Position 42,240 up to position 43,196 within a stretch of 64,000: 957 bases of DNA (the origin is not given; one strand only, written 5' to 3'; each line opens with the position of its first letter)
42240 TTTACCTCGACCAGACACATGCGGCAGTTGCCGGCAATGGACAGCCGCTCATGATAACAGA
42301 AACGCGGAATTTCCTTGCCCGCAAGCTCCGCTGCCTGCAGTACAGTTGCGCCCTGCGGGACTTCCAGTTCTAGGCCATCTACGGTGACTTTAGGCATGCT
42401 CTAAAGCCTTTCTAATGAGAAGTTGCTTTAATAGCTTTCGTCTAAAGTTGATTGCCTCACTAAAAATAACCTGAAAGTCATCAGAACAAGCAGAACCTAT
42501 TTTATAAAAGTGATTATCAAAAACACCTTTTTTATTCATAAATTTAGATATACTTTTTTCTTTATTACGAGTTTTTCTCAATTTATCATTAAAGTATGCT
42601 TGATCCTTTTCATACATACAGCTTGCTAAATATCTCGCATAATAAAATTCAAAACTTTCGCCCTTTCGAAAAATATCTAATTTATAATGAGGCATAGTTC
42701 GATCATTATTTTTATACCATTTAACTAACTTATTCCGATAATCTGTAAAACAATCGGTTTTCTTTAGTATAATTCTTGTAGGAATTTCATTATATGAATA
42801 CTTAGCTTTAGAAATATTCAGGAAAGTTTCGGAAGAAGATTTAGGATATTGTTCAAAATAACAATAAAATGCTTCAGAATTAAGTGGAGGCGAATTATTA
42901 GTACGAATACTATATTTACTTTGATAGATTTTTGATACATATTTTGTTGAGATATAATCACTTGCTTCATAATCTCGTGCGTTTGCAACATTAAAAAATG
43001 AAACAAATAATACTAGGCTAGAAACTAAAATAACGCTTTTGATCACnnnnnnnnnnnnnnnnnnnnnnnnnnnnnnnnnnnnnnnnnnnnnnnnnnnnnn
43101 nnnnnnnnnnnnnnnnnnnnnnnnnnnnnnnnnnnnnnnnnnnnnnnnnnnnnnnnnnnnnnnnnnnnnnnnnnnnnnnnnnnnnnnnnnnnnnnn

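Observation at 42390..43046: Compositionally foreign gene for a secreted protein, spliced cistron-exact between nuoF and nuoG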

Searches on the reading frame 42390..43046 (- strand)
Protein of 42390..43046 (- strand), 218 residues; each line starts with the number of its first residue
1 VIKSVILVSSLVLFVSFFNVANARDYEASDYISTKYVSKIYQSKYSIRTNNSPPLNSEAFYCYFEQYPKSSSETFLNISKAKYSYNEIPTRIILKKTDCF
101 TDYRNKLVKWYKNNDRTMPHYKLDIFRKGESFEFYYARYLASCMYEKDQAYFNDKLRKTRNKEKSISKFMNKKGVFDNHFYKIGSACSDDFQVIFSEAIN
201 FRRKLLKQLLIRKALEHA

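Call 4: search_protein_families(library=pfam, proteins=[window:42390-43046:-], max_evalue=10)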
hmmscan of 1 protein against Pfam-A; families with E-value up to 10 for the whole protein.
window:42390-43046:- (218 aa): 0 families

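Call 5: search_protein_families(library=ncbifam, proteins=[window:42390-43046:-], max_evalue=10)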
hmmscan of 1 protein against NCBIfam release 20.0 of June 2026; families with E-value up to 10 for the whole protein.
window:42390-43046:- (218 aa): 1 family
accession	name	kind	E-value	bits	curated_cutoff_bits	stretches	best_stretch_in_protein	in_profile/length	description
TIGR01605.1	PYST-D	paralog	1.5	8.7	41.4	1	10-40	17-47/55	Plasmodium yoelii subtelomeric family PYST-D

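Call 6: search_solved_structures(query=window:42393-43046:-, max_evalue=10)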
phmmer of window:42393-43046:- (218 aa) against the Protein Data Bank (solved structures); distinct sequences matched with E-value up to 10: 3.
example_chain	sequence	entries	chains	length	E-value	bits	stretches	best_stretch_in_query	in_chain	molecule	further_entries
9r6o_A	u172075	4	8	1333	0.24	14.5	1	43-126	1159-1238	Spike glycoprotein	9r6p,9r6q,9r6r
9h3j_A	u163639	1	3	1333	0.24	14.5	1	43-126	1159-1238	Spike glycoprotein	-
5h5l_A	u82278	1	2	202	0.36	14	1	86-139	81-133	Glutathione s-transferase S2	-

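Call 7: find_homologous_proteins(query=window:42393-43046:-, max_evalue=0.01)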
Query window:42393-43046:- (218 aa): 1 proteins with E <= 0.01 among 109 candidates.
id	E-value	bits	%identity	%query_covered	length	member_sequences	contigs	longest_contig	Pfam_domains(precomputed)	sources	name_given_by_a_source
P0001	2.0e-138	477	100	100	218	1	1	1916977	-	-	-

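Call 20: search_protein_representatives(protein=window:42393-43046:-)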
Query: 218 residues. Proteins with E-value up to 0.001 (for the whole library): 4; up to 1e-10: 1; up to 1e-30: 1. The best 4 are listed.
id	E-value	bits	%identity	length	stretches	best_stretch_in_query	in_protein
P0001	6.5e-139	476.9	100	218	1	1-218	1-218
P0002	2.9e-09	53.5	28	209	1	17-215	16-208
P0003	5.2e-07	46.2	28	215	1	18-215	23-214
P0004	3.1e-06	43.7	23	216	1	17-216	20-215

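Call 24: find_encoding_contigs(protein=P0002, flank=4000, max_places=3)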
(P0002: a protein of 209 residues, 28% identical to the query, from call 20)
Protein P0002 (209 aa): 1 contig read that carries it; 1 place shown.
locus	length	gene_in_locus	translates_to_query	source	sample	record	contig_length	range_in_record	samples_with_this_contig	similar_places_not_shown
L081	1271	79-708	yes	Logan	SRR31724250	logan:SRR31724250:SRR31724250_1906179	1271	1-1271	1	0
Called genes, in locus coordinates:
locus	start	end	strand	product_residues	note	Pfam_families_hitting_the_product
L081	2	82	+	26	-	?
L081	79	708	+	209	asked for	-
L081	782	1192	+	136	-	-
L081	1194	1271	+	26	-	?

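Call 25: find_encoding_contigs(protein=P0004, flank=4000, max_places=3)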
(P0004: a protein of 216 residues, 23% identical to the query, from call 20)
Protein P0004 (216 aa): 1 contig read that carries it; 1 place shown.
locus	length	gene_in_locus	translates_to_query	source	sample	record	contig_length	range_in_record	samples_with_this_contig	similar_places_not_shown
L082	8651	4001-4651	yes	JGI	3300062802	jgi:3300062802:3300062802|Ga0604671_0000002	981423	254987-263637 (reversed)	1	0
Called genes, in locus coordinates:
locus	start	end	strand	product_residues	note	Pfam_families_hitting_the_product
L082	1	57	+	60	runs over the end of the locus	-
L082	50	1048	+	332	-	-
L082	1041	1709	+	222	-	PF01257:2Fe-2S_thioredx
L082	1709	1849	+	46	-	-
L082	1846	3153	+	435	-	PF01512:Complex1_51K, PF10531:SLBB (weak), PF22461:SLBB_2, PF10589:NADH_4Fe-4S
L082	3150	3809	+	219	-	-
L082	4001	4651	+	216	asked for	-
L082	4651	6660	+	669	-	PF00111:Fer2, PF13510:Fer2_4, PF10588:NADH-G_4Fe-4S_3, PF22117:Fer4_Nqo3, PF22151:Fer4_NDSU1, PF00384:Molybdopterin, PF09326:NADH_dhqG_C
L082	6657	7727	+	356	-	PF00146:NADHdh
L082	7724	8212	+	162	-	PF13183:Fer4_8 (faint), PF14697:Fer4_21 (faint), PF12797:Fer4_2 (faint), PF00037:Fer4 (weak), PF13237:Fer4_10 (weak), PF12838:Fer4_7, PF13187:Fer4_9, PF00037:Fer4, +3 more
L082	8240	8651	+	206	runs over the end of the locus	PF00499:Oxidored_q3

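Call 27: find_encoding_contigs(protein=P0003, flank=4000, max_places=3)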
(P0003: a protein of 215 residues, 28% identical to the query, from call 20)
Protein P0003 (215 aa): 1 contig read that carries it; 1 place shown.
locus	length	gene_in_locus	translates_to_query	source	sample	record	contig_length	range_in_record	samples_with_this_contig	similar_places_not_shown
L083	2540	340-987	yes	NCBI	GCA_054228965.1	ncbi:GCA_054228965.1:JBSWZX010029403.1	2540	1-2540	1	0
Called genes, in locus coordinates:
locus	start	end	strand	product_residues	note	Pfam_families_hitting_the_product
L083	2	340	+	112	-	?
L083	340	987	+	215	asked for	-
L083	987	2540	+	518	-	?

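Call 28: find_homologous_proteins(query=A1, max_evalue=0.001)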
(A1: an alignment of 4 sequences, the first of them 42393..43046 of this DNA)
Query A1 (4 sequences) (218 aa, profile of the alignment): 6 proteins with E <= 0.001 among 3873 candidates.
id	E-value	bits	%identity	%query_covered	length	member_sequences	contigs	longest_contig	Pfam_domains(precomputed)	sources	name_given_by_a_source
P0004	2.1e-95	336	22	98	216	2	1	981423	-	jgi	jgi:hypothetical protein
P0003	2.2e-94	333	30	85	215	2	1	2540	-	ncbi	-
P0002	1.3e-88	314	27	92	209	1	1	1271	-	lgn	-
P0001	3.2e-87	310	100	100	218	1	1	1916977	-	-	-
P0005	4.8e-77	276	23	99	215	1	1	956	-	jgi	jgi:hypothetical protein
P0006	4.9e-77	276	22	98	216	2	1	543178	-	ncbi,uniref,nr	ncbi:hypothetical protein [Parerythrobacter lacustris]|uniref:Uncharacterized protein n=1 Tax=Parery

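Call 40: predict_structure(alignment_id=A2)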
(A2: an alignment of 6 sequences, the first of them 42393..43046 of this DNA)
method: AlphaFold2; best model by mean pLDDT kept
length: 218 residues; sequences in the alignment: 6
mean_pLDDT: 78.8   pTM: 0.77
mean pLDDT of the five models: 78.8, 76.2, 68.4, 67.9, 67.6
residues with pLDDT >= 90: 87; 70-90: 70; 50-70: 31; < 50: 30
segments of 3 or more residues with pLDDT < 50: 1-22, 84-88
pLDDT, mean of each block of 10 residues (from residue 1): 44 39 56 91 70 81 92 85 53 78 86 78 56 89 97 94 90 94 96 91 93 81
secondary structure, 60 per line:
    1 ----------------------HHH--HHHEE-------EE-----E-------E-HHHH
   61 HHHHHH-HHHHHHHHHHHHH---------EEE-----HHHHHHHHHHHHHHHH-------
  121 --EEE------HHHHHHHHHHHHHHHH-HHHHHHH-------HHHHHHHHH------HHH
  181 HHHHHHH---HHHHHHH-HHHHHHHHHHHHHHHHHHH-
elements in order: H57-66 H68-80 E90-92 H98-113 E123-125 H132-147 H149-155 H163-171 H178-187 H191-197 H199-217

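Call 46: fold_search(model_id=the predicted structure, library=pdb)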
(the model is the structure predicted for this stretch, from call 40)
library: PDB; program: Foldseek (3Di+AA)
matches with E <= 10: 84; with E <= 0.001: 0
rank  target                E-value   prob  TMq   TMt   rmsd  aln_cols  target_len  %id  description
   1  2xub                  1.1e+00  0.04  0.11  0.08  16.2       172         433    7  Human RPC62 subunit structure (released 2011-03-02)
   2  2xv4                  1.6e+00  0.04  0.13  0.09  14.4       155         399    7  Structure of Human RPC62 (partial) (released 2011-03-02)
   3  5w6y_B                2.7e+00  0.14  0.19  0.19   8.5        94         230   15  Physcomitrella patens Chorismate Mutase (released 2017-10-11)
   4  6bdd                  2.7e+00  0.05  0.19  0.21  12.0       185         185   13  Crystal structure of Fe(II) unliganded H-NOX protein from K. algicida (released 2018-05-30)
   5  9h1u_B                2.7e+00  0.02  0.13  0.15  19.2       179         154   13  Cryo-EM structure of Heterooligomeric Bacterioferritin (released 2025-10-29)
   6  4ucd_A                3.2e+00  0.03  0.16  0.16  16.5       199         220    9  N-terminal globular domain of the RSV Nucleoprotein in complex with the Nucleoprotein Phosphoprotein interaction inhib (released 2015-08-19)
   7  5en7_E                3.2e+00  0.02  0.11  0.13  15.9       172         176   10  Crystal structure of the Smu1-RED complex (native) of Caenorhabditis elegans. (released 2016-04-20)
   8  9k7z_0                3.2e+00  0.02  0.12  0.11  14.6       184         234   14  Cryo-EM structure of designed zinc-induced icosahedron Cage-i53-Zn1-HEHE-16 (released 2025-10-29)
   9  6s4t                  3.2e+00  0.01  0.12  0.11  18.6       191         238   13  LXRbeta ligand binding domain in comlpex with small molecule inhibitors (released 2019-11-27)
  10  8s2f_AAA              3.3e+00  0.02  0.14  0.15  20.4       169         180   12  Crystal structure of Borrelia burgdorferi paralogous family 12 outer surface protein BBH37 (released 2025-03-05)
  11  8paq_A                3.5e+00  0.02  0.14  0.17  17.4       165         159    8  Structure of the small subunit of the laccase-like Nlac protein from Pleurotus eryngii (released 2024-02-07)
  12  6dbw_A                3.5e+00  0.02  0.14  0.07  19.0       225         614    8  Cryo-EM structure of RAG in complex with 12-RSS substrate DNA (released 2018-08-01)
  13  3pja_K                3.9e+00  0.02  0.15  0.15  19.2       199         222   12  Crystal structure of human C3PO complex (released 2011-05-11)
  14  8cr6_B                3.9e+00  0.01  0.12  0.15  17.1       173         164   14  mouse Interleukin-12 (released 2024-02-07)
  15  5dy8_B                4.4e+00  0.02  0.13  0.13  14.5       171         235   12  Crystal Structure of the ER-alpha Ligand-binding Domain in Complex with the Cyclofenil Derivative 4,4'-{[(3S)-3-ethylc (released 2016-05-04)
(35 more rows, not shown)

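Call 48: search_protein_families(library=padloc, proteins=[window:42393-43046:-, P0002, P0004], max_evalue=0.1)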
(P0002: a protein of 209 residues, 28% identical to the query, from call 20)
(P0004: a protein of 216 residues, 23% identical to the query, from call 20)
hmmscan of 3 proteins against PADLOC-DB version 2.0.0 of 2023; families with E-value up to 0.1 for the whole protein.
window:42393-43046:- (218 aa): 1 family
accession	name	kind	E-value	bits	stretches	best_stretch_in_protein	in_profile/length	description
PDLC00445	JetA1|JetA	-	0.0029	14.7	1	136-210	112-187/480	DUF5716 domain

P0002 (209 aa): 0 families

P0004 (216 aa): 0 families

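Call 53: search_dna_similar(query=window:42393-43046:-, collection=plasmids, mode=protein, max_evalue=0.01, max_rows=10)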
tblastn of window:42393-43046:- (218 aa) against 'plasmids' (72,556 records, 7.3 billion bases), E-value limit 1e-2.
No match.

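Call 54: search_dna_similar(query=window:42393-43046:-, collection=phages, mode=protein, max_evalue=0.01, max_rows=10)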
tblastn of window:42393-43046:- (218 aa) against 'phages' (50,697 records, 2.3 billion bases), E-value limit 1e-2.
No match.

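Call 58: find_related_loci(query=window:42393-43046:-, collection=metagenome_contigs, flank=3000)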
Query window:42393-43046:- (218 aa) in metagenome_contigs; peptide patterns used: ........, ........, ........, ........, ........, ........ (x = any residue, [..] = any of these).
61 stretches matched a pattern, but none encodes a relative of the query by tblastn (E <= 1e-3).

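Call 64: find_encoding_contigs(protein=P0006, flank=3000, max_places=2)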
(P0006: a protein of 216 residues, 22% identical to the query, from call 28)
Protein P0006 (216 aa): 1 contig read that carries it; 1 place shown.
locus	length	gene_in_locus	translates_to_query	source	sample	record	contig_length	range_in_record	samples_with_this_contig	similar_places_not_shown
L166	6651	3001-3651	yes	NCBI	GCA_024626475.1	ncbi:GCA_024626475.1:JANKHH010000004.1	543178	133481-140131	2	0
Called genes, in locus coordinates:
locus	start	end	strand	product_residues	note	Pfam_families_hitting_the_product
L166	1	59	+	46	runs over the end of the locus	-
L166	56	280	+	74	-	-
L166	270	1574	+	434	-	PF01512:Complex1_51K, PF10531:SLBB (weak), PF22461:SLBB_2, PF10589:NADH_4Fe-4S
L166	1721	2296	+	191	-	-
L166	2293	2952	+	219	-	-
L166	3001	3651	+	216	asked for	-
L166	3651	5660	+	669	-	PF00111:Fer2, PF13510:Fer2_4, PF10588:NADH-G_4Fe-4S_3, PF22117:Fer4_Nqo3, PF22151:Fer4_NDSU1, PF00384:Molybdopterin, PF09326:NADH_dhqG_C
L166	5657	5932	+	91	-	-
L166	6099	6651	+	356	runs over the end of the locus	PF00146:NADHdh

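Call 72: search_protein_families(library=pfam, proteins=[L082:1709-1849:+, L081:782-1192:+, L166:1721-2296:+, L166:2293-2952:+], max_evalue=0.01)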
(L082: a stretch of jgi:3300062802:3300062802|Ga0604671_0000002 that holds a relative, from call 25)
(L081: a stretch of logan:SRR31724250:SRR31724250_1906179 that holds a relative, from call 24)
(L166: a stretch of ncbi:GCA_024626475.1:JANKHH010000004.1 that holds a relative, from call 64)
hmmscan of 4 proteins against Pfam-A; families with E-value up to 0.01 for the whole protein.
L082:1709-1849:+ (46 aa): 0 families

L081:782-1192:+ (136 aa): 2 families
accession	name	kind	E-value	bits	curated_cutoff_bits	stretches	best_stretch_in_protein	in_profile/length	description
PF13650.11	Asp_protease_2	-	3e-05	25.1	24.3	1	20-65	7-55/90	Aspartyl protease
PF13975.11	gag-asp_proteas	-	0.00011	23.2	28.2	1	22-64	9-54/92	gag-polyprotein putative aspartyl protease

L166:1721-2296:+ (191 aa): 0 families

L166:2293-2952:+ (219 aa): 0 families

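Call 88: search_protein_families(library=phrogs, proteins=[window:42393-43046:-, P0002, P0004], max_evalue=0.01)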
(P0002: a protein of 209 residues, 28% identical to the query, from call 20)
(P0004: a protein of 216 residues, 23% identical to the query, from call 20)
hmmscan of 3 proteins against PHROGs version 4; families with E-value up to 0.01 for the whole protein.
window:42393-43046:- (218 aa): 0 families

P0002 (209 aa): 0 families

P0004 (216 aa): 0 families

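Call 90: search_solved_structures(query=A2, max_evalue=1)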
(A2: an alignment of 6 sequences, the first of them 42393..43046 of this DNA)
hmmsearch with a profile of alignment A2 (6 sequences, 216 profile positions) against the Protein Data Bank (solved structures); distinct sequences matched with E-value up to 1: 0.

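Call 96: find_related_loci(query=A2, collection=viral_contigs, flank=3000)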
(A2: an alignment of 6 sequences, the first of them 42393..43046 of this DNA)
Query A2 (218 aa) in viral_contigs; peptide patterns used: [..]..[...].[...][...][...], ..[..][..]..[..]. (x = any residue, [..] = any of these).
20 stretches matched a pattern, but none encodes a relative of the query by tblastn (E <= 1e-3).
